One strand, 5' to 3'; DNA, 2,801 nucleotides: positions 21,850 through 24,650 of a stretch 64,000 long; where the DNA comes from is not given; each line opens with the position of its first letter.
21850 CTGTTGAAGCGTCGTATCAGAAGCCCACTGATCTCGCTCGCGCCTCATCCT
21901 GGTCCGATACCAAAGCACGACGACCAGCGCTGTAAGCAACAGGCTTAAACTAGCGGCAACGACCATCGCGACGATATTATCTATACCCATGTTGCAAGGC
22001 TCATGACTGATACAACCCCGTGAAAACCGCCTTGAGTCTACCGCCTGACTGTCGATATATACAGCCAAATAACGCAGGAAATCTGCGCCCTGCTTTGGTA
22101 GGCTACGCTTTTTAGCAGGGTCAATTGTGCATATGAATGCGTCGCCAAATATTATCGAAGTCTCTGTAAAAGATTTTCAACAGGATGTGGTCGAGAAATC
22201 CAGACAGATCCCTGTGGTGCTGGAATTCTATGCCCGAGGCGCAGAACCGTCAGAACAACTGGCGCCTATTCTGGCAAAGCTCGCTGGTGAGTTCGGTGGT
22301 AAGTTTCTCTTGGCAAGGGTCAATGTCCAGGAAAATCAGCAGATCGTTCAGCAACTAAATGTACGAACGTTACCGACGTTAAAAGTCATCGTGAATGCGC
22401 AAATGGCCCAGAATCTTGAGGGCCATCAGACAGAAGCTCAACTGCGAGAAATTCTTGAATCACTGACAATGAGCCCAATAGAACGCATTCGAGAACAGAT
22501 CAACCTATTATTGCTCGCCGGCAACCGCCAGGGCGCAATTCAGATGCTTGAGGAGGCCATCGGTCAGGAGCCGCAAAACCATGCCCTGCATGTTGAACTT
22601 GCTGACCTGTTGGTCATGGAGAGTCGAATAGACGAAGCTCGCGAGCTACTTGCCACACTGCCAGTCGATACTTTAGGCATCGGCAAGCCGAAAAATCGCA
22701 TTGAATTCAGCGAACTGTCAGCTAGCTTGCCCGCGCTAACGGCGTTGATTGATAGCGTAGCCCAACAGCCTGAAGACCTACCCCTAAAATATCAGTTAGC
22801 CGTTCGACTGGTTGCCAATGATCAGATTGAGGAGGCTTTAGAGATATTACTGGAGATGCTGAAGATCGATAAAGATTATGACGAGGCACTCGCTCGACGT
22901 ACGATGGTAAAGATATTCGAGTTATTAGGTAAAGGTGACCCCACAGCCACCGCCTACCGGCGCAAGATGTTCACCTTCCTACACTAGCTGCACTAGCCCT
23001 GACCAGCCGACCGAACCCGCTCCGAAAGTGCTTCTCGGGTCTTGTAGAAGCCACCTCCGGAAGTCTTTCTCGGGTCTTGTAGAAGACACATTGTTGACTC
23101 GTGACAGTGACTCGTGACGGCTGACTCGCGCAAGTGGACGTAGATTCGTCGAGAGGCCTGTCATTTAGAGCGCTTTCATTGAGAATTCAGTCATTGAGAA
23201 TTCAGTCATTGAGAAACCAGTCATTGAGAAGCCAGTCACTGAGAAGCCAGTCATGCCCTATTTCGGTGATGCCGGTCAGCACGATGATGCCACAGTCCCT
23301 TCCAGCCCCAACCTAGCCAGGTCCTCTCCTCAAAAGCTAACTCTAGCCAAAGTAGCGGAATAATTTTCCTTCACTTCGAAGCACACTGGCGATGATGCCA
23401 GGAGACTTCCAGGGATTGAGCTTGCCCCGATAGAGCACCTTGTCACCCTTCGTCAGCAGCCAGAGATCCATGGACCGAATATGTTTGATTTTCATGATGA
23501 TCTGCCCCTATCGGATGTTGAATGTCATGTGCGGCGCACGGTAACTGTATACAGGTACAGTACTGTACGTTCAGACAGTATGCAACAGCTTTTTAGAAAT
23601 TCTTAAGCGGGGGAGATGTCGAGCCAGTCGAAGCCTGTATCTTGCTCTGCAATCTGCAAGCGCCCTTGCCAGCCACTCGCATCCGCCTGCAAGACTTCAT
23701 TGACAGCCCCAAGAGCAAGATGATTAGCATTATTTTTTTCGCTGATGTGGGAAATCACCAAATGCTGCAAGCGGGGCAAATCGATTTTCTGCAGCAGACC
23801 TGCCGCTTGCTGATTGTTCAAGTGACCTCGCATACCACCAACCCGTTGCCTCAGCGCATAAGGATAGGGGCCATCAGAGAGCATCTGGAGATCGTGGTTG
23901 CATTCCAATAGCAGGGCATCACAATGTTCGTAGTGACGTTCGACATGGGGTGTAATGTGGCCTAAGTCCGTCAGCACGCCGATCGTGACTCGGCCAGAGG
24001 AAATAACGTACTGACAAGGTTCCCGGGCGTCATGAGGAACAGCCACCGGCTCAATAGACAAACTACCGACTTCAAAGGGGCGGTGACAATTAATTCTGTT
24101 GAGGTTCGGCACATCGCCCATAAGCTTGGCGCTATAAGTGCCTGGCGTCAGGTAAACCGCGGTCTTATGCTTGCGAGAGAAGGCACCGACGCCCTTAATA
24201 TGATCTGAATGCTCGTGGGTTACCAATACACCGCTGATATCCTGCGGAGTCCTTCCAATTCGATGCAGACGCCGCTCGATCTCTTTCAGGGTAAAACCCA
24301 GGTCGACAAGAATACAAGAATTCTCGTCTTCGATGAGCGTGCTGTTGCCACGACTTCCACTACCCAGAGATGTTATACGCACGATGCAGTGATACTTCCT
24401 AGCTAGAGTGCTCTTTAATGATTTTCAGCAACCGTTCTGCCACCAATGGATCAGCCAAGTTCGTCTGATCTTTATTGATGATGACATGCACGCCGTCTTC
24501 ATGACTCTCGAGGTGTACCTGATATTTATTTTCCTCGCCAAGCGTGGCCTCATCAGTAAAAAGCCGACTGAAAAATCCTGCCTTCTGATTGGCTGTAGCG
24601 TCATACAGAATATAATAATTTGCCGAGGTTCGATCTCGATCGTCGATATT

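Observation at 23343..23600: Unannotated 50-codon gene behind a double, abutting LexA operator: candidate novel SOS-induced small protein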

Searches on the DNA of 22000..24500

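Call 6: search_rna_families(source=window, start=22000, end=24500, threshold=evalue, max_evalue=1)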
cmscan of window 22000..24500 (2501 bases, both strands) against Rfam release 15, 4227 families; matches with E-value up to 1: 0.
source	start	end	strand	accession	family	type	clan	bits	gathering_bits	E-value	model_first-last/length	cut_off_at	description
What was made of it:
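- On Type I toxins of the SOS regulon (TisB, DinQ, Hok): No Rfam hit in 22000-24500 (call 6).
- No Rfam match was found, even at E <= 1 (call 6).
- Tried and rejected: Rfam on 22000-24500 at E <= 1 found nothing (call 6).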

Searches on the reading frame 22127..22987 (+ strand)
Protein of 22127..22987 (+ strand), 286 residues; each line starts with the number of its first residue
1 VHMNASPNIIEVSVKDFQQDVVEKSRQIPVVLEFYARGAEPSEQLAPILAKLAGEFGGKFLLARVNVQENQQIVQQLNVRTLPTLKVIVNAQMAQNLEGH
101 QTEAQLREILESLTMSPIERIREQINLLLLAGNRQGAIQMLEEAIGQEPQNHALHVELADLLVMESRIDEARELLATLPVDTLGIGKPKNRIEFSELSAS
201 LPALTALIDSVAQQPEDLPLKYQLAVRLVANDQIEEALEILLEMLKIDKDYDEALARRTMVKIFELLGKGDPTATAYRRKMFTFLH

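Call 4: search_protein_families(library=pfam, proteins=[window:22127-22987:+], max_evalue=1)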
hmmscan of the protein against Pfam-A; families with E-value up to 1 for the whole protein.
window:22127-22987:+ (286 aa): 29 families (the best 25 are shown)
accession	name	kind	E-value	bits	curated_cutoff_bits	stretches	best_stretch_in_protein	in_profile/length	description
PF14561.12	TPR_20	-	1.6e-30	105.7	25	2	199-286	3-90/90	Tetratricopeptide repeat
PF00085.26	Thioredoxin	-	6.9e-17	61.8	23.5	1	9-111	2-102/103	Thioredoxin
PF14559.12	TPR_19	-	3.6e-15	56.5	25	2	128-179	1-52/68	Tetratricopeptide repeat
PF13428.12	TPR_14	-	2.9e-07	31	23.5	2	125-161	8-44/44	Tetratricopeptide repeat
PF24575.1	TPR_Slam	-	1.3e-06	29.2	35.2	2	210-238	73-101/104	Surface lipoprotein assembly modifier, N-terminal TPR repeats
PF13432.12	TPR_16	-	1e-05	26.3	32.7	1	125-176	4-55/65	Tetratricopeptide repeat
PF07719.23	TPR_2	-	0.001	19.5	27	0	222-250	5-33/34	Tetratricopeptide repeat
PF19964.5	EAD11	-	0.0015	18.9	26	2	227-252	8-34/80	Effector-associated domain 11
PF13848.12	Thioredoxin_6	-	0.0017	18.7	27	1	26-89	93-159/184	Thioredoxin-like domain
PF25068.1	ARM_TT21_4th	-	0.0044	17.7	30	0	137-176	18-56/153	Tetratricopeptide repeat protein 21 forth ARM domain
PF22241.2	PSMD12-CSN4_N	-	0.0075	16.4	27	1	145-194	95-144/218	PSMD12/CSN4, N-terminal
PF00637.26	Clathrin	-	0.0094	16.1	29.6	1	119-178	8-68/143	Region in Clathrin and VPS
PF23914.1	TPR_CcmH_CycH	-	0.01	16.1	42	1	130-176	62-111/158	Cytochrome c-type biogenesis protein H TPR domain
PF12627.12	PolyA_pol_RNAbd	-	0.01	16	22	1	101-143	7-49/64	Probable RNA and SrmB- binding site of polymerase A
PF13414.12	TPR_11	-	0.013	15.7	26.8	0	229-255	5-31/42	TPR repeat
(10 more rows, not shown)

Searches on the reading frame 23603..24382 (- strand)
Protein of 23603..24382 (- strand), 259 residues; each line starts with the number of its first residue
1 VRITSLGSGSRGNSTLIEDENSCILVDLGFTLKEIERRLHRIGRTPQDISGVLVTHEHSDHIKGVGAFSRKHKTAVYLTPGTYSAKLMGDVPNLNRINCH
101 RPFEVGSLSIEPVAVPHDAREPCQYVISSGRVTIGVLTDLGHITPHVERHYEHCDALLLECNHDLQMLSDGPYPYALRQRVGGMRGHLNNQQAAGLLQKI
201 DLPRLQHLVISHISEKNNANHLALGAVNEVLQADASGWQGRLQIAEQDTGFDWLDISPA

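Call 4: search_protein_families(library=pfam, proteins=[window:23603-24382:-], max_evalue=1)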
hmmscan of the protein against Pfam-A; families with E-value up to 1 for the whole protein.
window:23603-24382:- (259 aa): 7 families
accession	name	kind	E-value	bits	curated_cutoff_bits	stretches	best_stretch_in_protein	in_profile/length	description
PF12706.13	Lactamase_B_2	-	7.5e-20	71.8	27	1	24-205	3-192/200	Beta-lactamase superfamily domain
PF00753.33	Lactamase_B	-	4e-16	60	22.7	1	11-91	5-86/196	Metallo-beta-lactamase superfamily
PF23023.1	Anti-Pycsar_Apyc1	-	9.8e-05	22.4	50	1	13-74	21-79/250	Anti-Pycsar protein Apyc1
PF13483.12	Lactamase_B_3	-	0.00028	21.4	24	1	12-159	7-131/160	Beta-lactamase superfamily domain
PF16661.11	Lactamase_B_6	-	0.0063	16.3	27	1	16-89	1-79/193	Metallo-beta-lactamase superfamily domain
PF14841.11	FliG_M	-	0.099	13.3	25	1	187-237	22-71/76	FliG middle domain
PF25281.1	MBL_MAP1B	-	0.25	10.8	37.6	1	9-72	28-88/279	MAP1B MBL-like domain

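Call 8: search_protein_families(library=ncbifam, proteins=[window:23603-24382:-], max_evalue=1)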
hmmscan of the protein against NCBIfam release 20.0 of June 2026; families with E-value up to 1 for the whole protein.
window:23603-24382:- (259 aa): 42 families (the best 25 are shown)
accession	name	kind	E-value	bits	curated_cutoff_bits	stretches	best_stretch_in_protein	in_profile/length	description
NF038231.1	MBL_Geo_Pelo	equivalog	8.5e-08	32.1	360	1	13-159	35-189/250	GPMC system MBL fold metallohydrolase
NF002553.0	PRK02113.1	equivalog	2.4e-07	30.5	386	1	13-160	36-190/252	MBL fold metallo-hydrolase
NF041804.1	MBL_fold_SolJ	exception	1.6e-06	27.5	350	1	21-127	29-130/224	solanimycin biosynthesis MBL-fold hydrolase SolJ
TIGR02651.1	RNase_Z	equivalog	2.5e-06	26.8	292.95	1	13-67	19-70/302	ribonuclease Z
NF041809.1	Avs1a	equivalog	3.1e-06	26.2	420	1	10-68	5-66/387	AVAST type 1 anti-phage system MBL fold metallo-hydrolase Avs1a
TIGR03307.1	PhnP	equivalog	6.3e-06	25.7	272.25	1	13-166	38-191/249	phosphonate metabolism protein PhnP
NF033105.1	bla_subclass_B3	equivalog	7.3e-06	25.5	240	1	14-79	25-92/257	subclass B3 metallo-beta-lactamase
TIGR03413.1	GSH_gloB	equivalog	9.2e-06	25.2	200.8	1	18-82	17-77/248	hydroxyacylglutathione hydrolase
TIGR04558.1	SoxH_rel_PQQ_1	hypoth_equivalog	1e-05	24.8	300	1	9-85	31-108/285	quinoprotein relay system zinc metallohydrolase 1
NF012229.1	bla_class_B_core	domain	1.4e-05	25.3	100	1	15-84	18-86/139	metallo-beta-lactamase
NF000456.2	blaMSI-1_fam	exception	2.2e-05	23.9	550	1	13-76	49-114/289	MSI-1 family subclass B3 metallo-beta-lactamase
TIGR03675.1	arCOG00543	equivalog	2.6e-05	22.6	580.2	1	2-84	176-265/631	beta-CASP ribonuclease aCPSF1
NF000806.0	PRK00055.2-4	equivalog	5.2e-05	22.6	363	1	11-67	19-72/280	ribonuclease Z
TIGR02108.2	PQQ_syn_pqqB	equivalog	7.2e-05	22.4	245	1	49-239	79-288/298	pyrroloquinoline quinone biosynthesis protein PqqB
NF033088.2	bla_subclass_B1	equivalog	0.00019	21.1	200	1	12-83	31-102/217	subclass B1 metallo-beta-lactamase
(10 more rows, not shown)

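Call 63: search_protein_families(library=padloc, proteins=[window:23603-24382:-], max_evalue=1)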
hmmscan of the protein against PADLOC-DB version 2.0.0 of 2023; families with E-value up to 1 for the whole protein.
window:23603-24382:- (259 aa): 3 families
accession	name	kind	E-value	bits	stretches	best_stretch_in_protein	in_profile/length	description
PDLC03805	RTasMBL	-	1.8e-07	28.7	1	5-73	5-72/322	DRT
PDLC03854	LmuA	-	4.9e-07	27.2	1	12-73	13-81/345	-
PDLC02158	Avs1a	-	0.00024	18.4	1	11-68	10-70/392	-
